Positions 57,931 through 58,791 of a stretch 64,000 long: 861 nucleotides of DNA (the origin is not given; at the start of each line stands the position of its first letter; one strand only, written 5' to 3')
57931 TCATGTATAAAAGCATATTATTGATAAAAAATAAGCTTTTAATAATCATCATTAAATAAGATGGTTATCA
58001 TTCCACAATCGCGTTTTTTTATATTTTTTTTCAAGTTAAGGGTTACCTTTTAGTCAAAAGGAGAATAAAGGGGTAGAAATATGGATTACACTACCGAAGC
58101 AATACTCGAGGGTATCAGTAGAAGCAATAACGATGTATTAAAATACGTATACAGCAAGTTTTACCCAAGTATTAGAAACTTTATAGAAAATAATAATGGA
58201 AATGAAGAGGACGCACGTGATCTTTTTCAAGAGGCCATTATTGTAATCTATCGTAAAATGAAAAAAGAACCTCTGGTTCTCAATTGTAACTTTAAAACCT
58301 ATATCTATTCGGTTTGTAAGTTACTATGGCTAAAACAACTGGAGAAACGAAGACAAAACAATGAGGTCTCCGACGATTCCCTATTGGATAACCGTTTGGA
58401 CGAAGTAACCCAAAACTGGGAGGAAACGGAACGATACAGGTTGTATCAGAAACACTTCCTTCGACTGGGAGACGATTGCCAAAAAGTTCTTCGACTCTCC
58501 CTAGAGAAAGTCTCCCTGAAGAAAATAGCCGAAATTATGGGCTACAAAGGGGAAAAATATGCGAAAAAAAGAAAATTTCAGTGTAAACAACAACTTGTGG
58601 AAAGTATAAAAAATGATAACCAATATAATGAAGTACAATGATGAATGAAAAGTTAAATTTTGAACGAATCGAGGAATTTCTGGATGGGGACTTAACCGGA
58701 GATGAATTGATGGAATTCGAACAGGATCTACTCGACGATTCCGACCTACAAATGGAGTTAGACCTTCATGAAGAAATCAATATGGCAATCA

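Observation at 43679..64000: Overall architecture parallels Gram-positive Com/Blp pheromone-bacteriocin circuits but uses different sensory parts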

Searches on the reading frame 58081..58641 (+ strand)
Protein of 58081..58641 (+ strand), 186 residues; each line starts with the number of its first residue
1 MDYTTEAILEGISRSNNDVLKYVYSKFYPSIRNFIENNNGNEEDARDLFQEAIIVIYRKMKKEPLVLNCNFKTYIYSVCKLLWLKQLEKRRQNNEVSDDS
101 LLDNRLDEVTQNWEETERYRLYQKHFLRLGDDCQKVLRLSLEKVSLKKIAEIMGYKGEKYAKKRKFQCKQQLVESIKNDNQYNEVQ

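Call 4: search_protein_families(library=pfam, proteins=[window:58081-58641:+], max_evalue=0.01)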
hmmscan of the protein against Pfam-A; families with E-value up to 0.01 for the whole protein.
window:58081-58641:+ (186 aa): 1 family
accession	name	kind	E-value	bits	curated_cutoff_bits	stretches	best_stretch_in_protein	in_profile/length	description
PF04542.20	Sigma70_r2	-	8.4e-06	25.9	24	1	24-91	2-69/71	Sigma-70 region 2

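Call 13: search_protein_families(library=ncbifam, proteins=[window:58081-58641:+], max_evalue=0.01)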
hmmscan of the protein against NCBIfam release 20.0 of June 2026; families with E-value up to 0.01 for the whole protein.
window:58081-58641:+ (186 aa): 25 families
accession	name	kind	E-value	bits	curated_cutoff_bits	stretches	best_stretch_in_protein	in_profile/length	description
TIGR02937.1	sigma70-ECF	superfamily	8.1e-17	61.3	42.9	1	20-158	3-148/165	sigma-70 family RNA polymerase sigma factor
TIGR02985.1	Sig70_bacteroi1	subfamily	1.1e-10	41.9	126.4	1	21-154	4-141/162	RNA polymerase sigma-70 factor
NF058625.1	sigma_PG0214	equivalog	1.8e-09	37.5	130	1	40-182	26-167/170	GFO_1088 family ECF-type sigma factor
TIGR02989.1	Sig-70_gvs1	subfamily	2.3e-08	34.1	124.55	1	27-161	10-144/158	RNA polymerase sigma-70 factor, Rhodopirellula/Verrucomicrobium family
TIGR02950.1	SigM_subfam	subfamily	3.2e-07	30.3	147.95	1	21-174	3-156/159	RNA polymerase sigma factor, SigM family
NF007222.0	PRK09640.1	equivalog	6.4e-07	29.1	194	1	25-156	33-163/188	RNA polymerase sigma factor SigX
TIGR02952.1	Sig70_famx2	equivalog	8.7e-07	29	206.45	1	12-157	5-152/170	ECF subfamily RNA polymerase sigma factor, BldN family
NF009166.1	PRK12513.1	equivalog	1.5e-06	28.1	206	1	12-157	16-168/193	RNA polymerase sigma factor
NF009164.0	PRK12511.1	equivalog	5.2e-06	26.1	185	1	30-154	16-138/182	RNA polymerase sigma factor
NF007215.0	PRK09637.1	equivalog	6.1e-06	26.4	212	1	21-157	4-136/181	RNA polymerase sigma factor SigZ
NF009168.0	PRK12515.1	subfamily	7.1e-06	25.6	236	1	4-178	8-181/189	RNA polymerase sigma factor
TIGR02959.1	SigZ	equivalog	2.4e-05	24.3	168.65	1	25-166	2-138/170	RNA polymerase sigma factor SigZ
NF007223.0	PRK09641.1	equivalog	3.2e-05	23.8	209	1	38-154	38-163/187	RNA polymerase sigma factor SigW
NF009176.0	PRK12524.1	equivalog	0.00018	21.4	264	1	24-155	32-164/196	RNA polymerase sigma factor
NF009183.0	PRK12531.1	equivalog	0.00018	21.3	353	1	9-99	18-109/194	RNA polymerase sigma factor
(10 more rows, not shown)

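Call 16: find_homologous_proteins(query=window:58081-58641:+, max_evalue=0.00001)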
Query window:58081-58641:+ (186 aa): 620 proteins with E <= 0.00001 among 698 candidates; the best 120 are listed.
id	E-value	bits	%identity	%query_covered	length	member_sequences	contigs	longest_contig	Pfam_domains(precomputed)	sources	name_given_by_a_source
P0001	1.8e-116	404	100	100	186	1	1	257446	PF04542.21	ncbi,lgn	ncbi:MAG: RNA polymerase sigma factor [Marinifilaceae bacterium]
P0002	5.2e-95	334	81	99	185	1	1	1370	-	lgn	-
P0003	7.3e-95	334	81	99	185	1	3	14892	PF04542.21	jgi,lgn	jgi:RNA polymerase sigma factor (sigma-70 family)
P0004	9.1e-94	330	79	99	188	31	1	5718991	PF04542.21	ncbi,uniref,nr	ncbi:RNA polymerase sigma factor [Labilibaculum antarcticum]|uniref:RNA polymerase sigma-70 region 2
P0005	7.6e-93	327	77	99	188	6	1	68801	PF04542.21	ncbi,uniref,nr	ncbi:RNA polymerase sigma factor [Marinifilum caeruleilacunae]|uniref:Sigma-70 family RNA polymerase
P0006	6.5e-92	324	76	99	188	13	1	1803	PF04542.21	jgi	jgi:RNA polymerase sigma factor (sigma-70 family)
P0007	2.2e-91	322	76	99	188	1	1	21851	-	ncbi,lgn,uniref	ncbi:RNA polymerase sigma factor [Labilibaculum sp.]|uniref:RNA polymerase sigma factor n=1 Tax=Labi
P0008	3.1e-91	322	78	99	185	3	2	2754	PF04542.21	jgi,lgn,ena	-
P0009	5.2e-91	321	77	99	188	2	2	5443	-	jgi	jgi:RNA polymerase sigma factor (sigma-70 family)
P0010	6.6e-91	321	77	99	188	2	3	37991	PF04542.21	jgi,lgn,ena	-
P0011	5.3e-90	318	74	99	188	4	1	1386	-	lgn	-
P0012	9.3e-90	317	75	99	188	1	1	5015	PF04542.21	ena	-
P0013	1.8e-89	316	77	99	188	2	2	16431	PF04542.21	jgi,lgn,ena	-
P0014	1.1e-85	304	72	99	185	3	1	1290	-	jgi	jgi:RNA polymerase sigma factor (sigma-70 family)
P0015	1.8e-82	293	72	99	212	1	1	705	PF04542.21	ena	-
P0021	1.1e-63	232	57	99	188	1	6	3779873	PF04542.21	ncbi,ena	-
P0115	5.7e-56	207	53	99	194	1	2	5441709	PF04542.21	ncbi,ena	-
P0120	6.2e-56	207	51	99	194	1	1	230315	PF04542.21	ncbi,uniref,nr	ncbi:RNA polymerase sigma factor [Gaoshiqia sediminis]|uniref:Sigma-70 family RNA polymerase sigma f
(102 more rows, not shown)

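Call 17: find_encoding_contigs(protein=P0001, flank=10000, max_places=2)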
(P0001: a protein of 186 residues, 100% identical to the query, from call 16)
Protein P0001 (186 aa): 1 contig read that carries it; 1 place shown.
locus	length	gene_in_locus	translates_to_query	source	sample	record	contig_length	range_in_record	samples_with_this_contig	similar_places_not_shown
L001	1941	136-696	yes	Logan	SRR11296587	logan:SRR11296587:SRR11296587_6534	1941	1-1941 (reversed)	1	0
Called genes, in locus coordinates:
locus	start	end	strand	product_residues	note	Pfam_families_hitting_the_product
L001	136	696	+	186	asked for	PF04542:Sigma70_r2 (weak)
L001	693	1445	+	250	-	-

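Call 18: find_encoding_contigs(protein=P0004, flank=10000, max_places=2)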
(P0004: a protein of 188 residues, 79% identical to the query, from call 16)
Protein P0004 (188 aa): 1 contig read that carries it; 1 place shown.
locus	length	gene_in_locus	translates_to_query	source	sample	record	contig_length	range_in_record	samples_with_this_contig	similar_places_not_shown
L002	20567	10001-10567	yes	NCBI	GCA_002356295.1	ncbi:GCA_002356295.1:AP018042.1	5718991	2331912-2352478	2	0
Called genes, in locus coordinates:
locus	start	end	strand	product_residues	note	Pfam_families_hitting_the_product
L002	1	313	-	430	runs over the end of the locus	PF25917:BSH_RND (weak)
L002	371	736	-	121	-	PF05635:23S_rRNA_IVP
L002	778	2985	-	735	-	PF03412:Peptidase_C39, PF13529:Peptidase_C39_2 (weak), PF00664:ABC_membrane, PF00005:ABC_tran, PF02463:SMC_N (weak)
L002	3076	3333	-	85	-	-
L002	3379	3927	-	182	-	-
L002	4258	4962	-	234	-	PF00027:cNMP_binding, PF13545:HTH_Crp_2, PF00325:Crp (weak)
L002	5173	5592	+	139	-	PF02566:OsmC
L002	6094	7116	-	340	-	PF02912:Phe_tRNA-synt_N, PF01409:tRNA-synt_2d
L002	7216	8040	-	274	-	PF00160:Pro_isomerase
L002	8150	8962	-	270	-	PF00160:Pro_isomerase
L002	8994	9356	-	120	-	-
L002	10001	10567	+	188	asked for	PF04542:Sigma70_r2 (weak)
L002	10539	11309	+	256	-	PF07719:TPR_2 (faint)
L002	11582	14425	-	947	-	PF00515:TPR_1 (faint), PF07719:TPR_2 (faint), PF13176:TPR_7 (faint), PF13181:TPR_8 (faint), PF10602:RPN7 (faint), PF13424:TPR_12, PF13424:TPR_12, PF12770:CHAT, +2 more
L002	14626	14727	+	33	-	-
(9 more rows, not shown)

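Call 19: find_encoding_contigs(protein=P0021, flank=10000, max_places=1)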
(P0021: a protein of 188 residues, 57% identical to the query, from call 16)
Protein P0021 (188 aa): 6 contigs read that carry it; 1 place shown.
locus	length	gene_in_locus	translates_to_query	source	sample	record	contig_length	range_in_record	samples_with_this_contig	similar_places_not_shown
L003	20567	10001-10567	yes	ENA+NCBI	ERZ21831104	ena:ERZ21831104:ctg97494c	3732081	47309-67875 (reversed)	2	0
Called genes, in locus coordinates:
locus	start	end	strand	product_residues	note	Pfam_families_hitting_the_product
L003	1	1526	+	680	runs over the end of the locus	PF00072:Response_reg, PF00512:HisKA, PF02518:HATPase_c, PF00072:Response_reg, PF23198:PDE8A_N (weak), PF00072:Response_reg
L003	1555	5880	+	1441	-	PF02743:dCache_1, PF13492:GAF_3 (faint), PF00672:HAMP (weak), PF01590:GAF (weak), PF13185:GAF_2, PF00512:HisKA, PF02518:HATPase_c, PF00072:Response_reg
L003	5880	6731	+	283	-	PF03705:CheR_N, PF01739:CheR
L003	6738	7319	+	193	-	PF01339:CheB_methylest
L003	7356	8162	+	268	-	PF03096:Ndr, PF12697:Abhydrolase_6, PF00561:Abhydrolase_1, PF12146:Hydrolase_4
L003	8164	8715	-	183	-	PF01871:AMMECR1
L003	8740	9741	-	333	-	PF03372:Exo_endo_phos (weak), PF19580:Exo_endo_phos_3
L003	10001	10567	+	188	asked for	PF04542:Sigma70_r2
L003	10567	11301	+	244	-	PF12895:ANAPC3 (faint), PF00515:TPR_1 (faint), PF07719:TPR_2 (faint), PF13174:TPR_6 (faint)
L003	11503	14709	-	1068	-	PF13424:TPR_12, PF13424:TPR_12, PF13424:TPR_12, PF13424:TPR_12, PF00515:TPR_1, PF13181:TPR_8, PF13424:TPR_12, PF12770:CHAT, +13 more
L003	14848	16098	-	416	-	PF13620:CarboxypepD_reg (weak), PF17210:SdrD_B, PF17802:SpaA (faint), PF22904:NOMO1-like_2nd (weak), PF18962:Por_Secre_tail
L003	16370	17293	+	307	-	PF00512:HisKA, PF02518:HATPase_c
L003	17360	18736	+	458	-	PF14289:DUF4369 (weak), PF17127:DUF5106, PF00578:AhpC-TSA, PF08534:Redoxin, PF13098:Thioredoxin_2, PF13905:Thioredoxin_8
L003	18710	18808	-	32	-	-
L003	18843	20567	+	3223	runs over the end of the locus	PF00801:PKD, PF18911:PKD_4, PF00801:PKD, PF18911:PKD_4, PF00801:PKD, PF18911:PKD_4, PF00801:PKD, PF18911:PKD_4, +3 more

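Call 20: find_encoding_contigs(protein=P0115, flank=10000, max_places=1)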
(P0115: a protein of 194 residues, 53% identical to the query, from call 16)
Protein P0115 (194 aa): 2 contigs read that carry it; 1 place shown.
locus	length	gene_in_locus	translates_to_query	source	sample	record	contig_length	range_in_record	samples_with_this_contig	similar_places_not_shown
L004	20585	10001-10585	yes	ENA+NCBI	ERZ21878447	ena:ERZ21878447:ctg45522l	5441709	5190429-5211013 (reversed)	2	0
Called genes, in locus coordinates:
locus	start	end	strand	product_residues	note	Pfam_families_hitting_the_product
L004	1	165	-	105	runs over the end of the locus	-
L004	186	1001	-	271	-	PF10418:DHODB_Fe-S_bind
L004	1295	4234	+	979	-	PF04851:ResIII (weak), PF00176:SNF2-rel_dom, PF00270:DEAD (faint), PF00271:Helicase_C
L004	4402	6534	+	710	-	PF00930:DPPIV_N, PF26549:Tricorn_N (faint), PF02129:Peptidase_S15, PF20434:BD-FAE (faint), PF00326:Peptidase_S9, PF01738:DLH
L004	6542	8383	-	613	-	-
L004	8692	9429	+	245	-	-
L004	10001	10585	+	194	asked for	PF04542:Sigma70_r2 (faint)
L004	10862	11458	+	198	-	PF07638:Sigma70_ECF (weak), PF04542:Sigma70_r2, PF00196:GerE (faint), PF08281:Sigma70_r4_2, PF04545:Sigma70_r4 (weak)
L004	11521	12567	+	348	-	PF04773:FecR, PF16344:FecR_C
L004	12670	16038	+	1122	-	PF07660:STN, PF13620:CarboxypepD_reg, PF13715:CarbopepD_reg_2, PF07715:Plug, PF00593:TonB_dep_Rec_b-barrel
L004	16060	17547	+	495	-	PF14322:SusD-like_3, PF07980:SusD_RagB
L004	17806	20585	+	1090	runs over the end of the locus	PF17678:Glyco_hydro_92N, PF07971:Glyco_hydro_92, PF07953:Toxin_R_bind_N (faint), PF13385:Laminin_G_3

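Call 21: find_encoding_contigs(protein=P0120, flank=10000, max_places=1)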
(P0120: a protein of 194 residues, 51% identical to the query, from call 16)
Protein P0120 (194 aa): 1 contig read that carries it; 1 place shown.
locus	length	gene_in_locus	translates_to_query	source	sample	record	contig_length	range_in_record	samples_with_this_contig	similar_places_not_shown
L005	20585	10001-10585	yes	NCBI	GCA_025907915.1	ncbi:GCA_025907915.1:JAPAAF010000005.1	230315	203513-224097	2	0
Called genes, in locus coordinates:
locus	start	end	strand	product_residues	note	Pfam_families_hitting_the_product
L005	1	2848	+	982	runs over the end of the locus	PF04851:ResIII (weak), PF00176:SNF2-rel_dom, PF00271:Helicase_C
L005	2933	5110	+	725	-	PF00930:DPPIV_N, PF02129:Peptidase_S15 (weak), PF20434:BD-FAE (faint), PF00326:Peptidase_S9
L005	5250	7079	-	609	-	-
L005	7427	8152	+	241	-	-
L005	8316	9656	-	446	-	PF00875:DNA_photolyase, PF03441:FAD_binding_7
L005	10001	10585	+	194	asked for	PF04542:Sigma70_r2 (weak)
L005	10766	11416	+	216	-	PF03006:HlyIII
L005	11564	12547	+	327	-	PF02746:MR_MLE_N, PF13378:MR_MLE_C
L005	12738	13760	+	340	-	PF01212:Beta_elim_lyase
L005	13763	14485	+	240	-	PF01694:Rhomboid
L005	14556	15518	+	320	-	PF01029:NusB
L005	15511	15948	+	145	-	PF07610:DUF1573, PF22544:HYDIN_VesB_CFA65-like_Ig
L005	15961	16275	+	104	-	PF02699:YajC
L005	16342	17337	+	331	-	PF07949:YbbR (faint)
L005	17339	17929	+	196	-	PF01121:CoaE, PF13238:AAA_18 (weak)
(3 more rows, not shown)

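Call 24: find_related_loci(query=A1, collection=genome_contigs, flank=10000)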
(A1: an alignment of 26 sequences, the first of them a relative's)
Query A1 (186 aa) in genome_contigs; peptide patterns used: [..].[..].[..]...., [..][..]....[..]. (x = any residue, [..] = any of these).
580 stretches matched a pattern; 263 encode a relative of the query (tblastn E <= 1e-3); the best 80 are kept; 80 distinct loci.
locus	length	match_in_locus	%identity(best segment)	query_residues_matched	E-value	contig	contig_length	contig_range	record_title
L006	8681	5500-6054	81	1-185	1e-101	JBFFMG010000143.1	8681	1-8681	MAG: Labilibaculum sp. isolate Mix_mud18.2022.04.40 k141_777540_length_8681_cov_8.0000, whole genome shotgun sequence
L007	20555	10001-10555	78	1-185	3e-99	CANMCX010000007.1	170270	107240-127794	uncultured Marinifilum sp. isolate 1640.fasta genome assembly, contig: NODE_7, whole genome shotgun sequence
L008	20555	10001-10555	77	1-185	9e-99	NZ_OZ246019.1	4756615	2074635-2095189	MAG: Marinifilum sp. isolate 2e2f0af6-6352-4b82-930b-c4df64eacec3 chromosome 1, complete sequence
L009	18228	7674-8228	77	1-185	2e-98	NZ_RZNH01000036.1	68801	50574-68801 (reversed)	Marinifilum caeruleilacunae strain JC070 scaffold_35, whole genome shotgun sequence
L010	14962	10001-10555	77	1-185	2e-98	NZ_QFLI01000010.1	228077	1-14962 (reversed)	Marinifilum breve strain JC075 scaffold_9, whole genome shotgun sequence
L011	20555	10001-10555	77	1-185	5e-98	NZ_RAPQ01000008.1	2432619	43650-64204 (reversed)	Marinifilum flexuosum strain DSM 21950 Ga0170439_101, whole genome shotgun sequence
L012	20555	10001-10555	77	1-185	3e-98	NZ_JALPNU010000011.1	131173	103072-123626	Marinifilum sp. D714 scaffold_11_length=131174, whole genome shotgun sequence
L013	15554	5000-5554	76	1-185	3e-98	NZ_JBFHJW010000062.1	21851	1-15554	MAG: Labilibaculum sp. isolate Mix_sand07.2021.05.G.73 k141_46067_length_21851_cov_68.2170, whole genome shotgun sequenc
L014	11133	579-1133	77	1-185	3e-98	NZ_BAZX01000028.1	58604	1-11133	Marinifilum fragile JCM 15579, whole genome shotgun sequence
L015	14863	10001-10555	77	1-185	1e-97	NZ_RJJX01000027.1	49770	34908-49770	Ancylomarina longa strain T3-2 S1-C scaffold_26, whole genome shotgun sequence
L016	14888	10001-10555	77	1-185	7e-98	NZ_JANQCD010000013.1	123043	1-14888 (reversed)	Marinifilum sp. D737 scaffold_13_length=123044, whole genome shotgun sequence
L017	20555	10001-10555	74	1-185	2e-95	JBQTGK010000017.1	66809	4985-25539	Marinifilum sp. RC60d5 c_000000000017, whole genome shotgun sequence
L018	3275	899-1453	80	1-185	6e-96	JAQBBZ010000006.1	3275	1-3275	MAG: Labilibaculum sp. isolate MAG_350_bin-06 350_bin-06_ctg-006, whole genome shotgun sequence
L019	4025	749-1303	73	1-185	5e-94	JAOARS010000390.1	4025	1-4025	MAG: Marinifilum sp. isolate McD1.5 contig_182695, whole genome shotgun sequence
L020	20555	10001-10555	80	1-185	9e-92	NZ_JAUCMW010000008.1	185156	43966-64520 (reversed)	Labilibaculum sp. K2S NODE_8_length_185156_cov_614.551569, whole genome shotgun sequence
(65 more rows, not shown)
